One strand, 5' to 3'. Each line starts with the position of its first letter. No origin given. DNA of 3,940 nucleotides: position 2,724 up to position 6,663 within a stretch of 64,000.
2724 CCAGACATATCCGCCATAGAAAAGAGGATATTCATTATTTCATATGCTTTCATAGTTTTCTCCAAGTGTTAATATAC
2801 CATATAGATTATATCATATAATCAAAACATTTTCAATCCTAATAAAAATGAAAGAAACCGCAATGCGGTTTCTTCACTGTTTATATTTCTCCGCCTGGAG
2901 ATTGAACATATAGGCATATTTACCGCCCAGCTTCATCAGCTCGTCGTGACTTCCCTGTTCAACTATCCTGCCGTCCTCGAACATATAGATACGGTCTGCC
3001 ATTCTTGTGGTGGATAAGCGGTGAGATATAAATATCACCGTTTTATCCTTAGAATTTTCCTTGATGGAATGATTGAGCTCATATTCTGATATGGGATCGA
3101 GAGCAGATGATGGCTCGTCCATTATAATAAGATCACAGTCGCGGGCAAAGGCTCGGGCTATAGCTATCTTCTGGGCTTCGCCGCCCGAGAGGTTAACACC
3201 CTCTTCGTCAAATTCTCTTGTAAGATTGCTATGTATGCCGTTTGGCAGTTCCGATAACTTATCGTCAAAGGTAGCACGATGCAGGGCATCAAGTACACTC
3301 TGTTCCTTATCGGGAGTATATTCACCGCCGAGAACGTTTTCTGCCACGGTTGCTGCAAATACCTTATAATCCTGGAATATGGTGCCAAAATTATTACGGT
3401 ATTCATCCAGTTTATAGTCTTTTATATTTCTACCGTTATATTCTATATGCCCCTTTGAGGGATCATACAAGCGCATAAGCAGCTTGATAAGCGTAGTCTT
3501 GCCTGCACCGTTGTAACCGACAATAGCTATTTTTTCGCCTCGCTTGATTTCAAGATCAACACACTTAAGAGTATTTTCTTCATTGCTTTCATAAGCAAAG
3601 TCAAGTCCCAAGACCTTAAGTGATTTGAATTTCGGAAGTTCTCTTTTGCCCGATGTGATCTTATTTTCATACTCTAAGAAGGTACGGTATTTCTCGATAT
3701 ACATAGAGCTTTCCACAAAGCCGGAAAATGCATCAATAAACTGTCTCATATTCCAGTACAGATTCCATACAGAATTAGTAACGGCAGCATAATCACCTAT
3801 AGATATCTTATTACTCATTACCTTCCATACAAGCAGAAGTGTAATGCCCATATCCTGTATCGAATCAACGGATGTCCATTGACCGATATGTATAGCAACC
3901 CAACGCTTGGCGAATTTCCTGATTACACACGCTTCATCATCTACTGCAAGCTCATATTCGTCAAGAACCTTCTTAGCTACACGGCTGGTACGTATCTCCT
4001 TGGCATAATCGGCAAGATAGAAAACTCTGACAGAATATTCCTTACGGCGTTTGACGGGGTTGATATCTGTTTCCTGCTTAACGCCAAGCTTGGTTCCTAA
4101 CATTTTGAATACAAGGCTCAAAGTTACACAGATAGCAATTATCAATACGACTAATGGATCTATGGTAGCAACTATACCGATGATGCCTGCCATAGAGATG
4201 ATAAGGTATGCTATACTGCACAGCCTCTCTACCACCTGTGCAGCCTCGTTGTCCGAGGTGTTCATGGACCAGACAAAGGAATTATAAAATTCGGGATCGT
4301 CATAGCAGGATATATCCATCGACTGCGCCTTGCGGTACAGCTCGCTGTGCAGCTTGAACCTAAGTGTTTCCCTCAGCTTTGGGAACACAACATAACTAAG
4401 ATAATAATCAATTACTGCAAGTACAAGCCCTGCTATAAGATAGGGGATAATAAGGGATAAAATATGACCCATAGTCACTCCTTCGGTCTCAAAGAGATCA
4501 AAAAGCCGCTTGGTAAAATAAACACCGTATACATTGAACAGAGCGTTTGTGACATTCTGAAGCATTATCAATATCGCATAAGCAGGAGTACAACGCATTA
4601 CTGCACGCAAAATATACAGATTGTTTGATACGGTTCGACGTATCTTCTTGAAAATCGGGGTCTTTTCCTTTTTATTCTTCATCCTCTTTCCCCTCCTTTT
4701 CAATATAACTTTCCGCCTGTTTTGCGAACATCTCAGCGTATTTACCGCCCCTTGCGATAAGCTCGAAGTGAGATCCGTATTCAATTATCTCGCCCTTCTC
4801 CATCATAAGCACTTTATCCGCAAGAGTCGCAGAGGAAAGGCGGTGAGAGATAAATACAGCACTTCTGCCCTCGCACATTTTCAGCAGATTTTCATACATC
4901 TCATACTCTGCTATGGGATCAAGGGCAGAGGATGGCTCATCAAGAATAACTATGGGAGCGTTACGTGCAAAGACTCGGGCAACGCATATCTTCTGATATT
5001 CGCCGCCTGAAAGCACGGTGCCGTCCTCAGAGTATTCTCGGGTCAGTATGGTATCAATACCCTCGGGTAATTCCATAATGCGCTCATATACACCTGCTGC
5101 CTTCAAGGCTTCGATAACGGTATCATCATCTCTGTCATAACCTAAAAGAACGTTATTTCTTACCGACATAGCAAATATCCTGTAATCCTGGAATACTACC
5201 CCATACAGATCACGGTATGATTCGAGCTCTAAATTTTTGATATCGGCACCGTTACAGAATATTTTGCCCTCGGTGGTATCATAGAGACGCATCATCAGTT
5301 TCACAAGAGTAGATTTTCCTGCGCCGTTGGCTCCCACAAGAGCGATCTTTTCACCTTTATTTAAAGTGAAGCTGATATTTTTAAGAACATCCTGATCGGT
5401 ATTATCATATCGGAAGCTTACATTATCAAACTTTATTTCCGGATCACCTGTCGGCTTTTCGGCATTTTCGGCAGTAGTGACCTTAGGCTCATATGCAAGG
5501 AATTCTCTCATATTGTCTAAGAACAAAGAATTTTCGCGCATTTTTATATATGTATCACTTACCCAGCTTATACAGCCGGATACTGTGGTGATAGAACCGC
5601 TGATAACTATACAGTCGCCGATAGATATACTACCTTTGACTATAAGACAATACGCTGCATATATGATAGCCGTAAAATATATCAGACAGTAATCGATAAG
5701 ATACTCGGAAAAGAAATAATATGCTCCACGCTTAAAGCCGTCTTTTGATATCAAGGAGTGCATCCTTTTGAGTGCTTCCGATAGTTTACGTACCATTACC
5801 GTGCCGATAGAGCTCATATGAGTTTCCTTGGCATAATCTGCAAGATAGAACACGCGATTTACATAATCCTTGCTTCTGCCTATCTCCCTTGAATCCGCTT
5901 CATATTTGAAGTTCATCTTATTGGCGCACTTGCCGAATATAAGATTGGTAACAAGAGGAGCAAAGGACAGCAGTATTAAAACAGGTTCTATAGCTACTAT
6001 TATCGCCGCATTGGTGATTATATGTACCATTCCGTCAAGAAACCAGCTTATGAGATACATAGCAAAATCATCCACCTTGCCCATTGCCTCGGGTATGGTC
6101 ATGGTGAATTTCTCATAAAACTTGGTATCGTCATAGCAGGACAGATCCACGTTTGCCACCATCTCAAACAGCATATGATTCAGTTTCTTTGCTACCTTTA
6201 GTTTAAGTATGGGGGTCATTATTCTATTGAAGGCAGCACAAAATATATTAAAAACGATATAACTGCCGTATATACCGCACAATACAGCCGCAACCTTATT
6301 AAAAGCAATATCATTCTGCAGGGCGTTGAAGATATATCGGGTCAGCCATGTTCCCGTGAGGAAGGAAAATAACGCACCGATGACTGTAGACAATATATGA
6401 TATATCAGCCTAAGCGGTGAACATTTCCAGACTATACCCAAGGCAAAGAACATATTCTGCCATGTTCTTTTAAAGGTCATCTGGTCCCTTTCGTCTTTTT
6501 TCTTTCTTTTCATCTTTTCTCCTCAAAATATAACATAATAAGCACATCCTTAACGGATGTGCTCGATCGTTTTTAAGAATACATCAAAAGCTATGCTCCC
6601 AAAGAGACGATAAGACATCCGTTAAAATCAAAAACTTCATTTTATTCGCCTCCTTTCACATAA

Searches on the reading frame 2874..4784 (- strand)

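Call 55: search_protein_families(library=pfam, proteins=[window:2874-4784:-], max_evalue=1e-8)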
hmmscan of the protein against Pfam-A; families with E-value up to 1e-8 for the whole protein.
window:2874-4784:- (636 aa): 1 family
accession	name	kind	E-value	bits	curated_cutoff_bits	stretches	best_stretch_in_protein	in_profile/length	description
PF00005.33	ABC_tran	-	9e-32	111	25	1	406-559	1-136/137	ABC transporter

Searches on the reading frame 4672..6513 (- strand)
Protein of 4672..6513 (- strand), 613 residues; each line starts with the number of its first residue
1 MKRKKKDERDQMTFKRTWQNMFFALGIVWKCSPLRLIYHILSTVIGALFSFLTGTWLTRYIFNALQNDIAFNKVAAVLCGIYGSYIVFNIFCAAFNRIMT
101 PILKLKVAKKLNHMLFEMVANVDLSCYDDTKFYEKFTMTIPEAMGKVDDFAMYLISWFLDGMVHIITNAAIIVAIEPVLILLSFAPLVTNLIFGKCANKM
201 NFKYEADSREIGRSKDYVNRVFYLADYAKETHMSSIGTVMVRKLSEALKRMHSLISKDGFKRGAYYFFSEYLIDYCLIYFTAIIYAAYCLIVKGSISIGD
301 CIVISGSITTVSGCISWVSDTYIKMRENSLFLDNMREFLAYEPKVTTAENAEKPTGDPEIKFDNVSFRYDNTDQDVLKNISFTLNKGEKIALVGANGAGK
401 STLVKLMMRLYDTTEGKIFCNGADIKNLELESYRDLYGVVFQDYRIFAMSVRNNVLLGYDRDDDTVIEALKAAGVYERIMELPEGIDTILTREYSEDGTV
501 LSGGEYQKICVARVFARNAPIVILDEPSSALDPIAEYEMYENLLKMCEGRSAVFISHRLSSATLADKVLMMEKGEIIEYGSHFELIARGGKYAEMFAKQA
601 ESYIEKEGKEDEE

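Call 55: search_protein_families(library=pfam, proteins=[window:4672-6513:-], max_evalue=1e-8)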
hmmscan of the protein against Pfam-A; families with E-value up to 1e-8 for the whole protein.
window:4672-6513:- (613 aa): 1 family
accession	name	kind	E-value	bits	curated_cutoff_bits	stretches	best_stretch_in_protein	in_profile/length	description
PF00005.33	ABC_tran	-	4e-32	112.1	25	1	377-528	1-136/137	ABC transporter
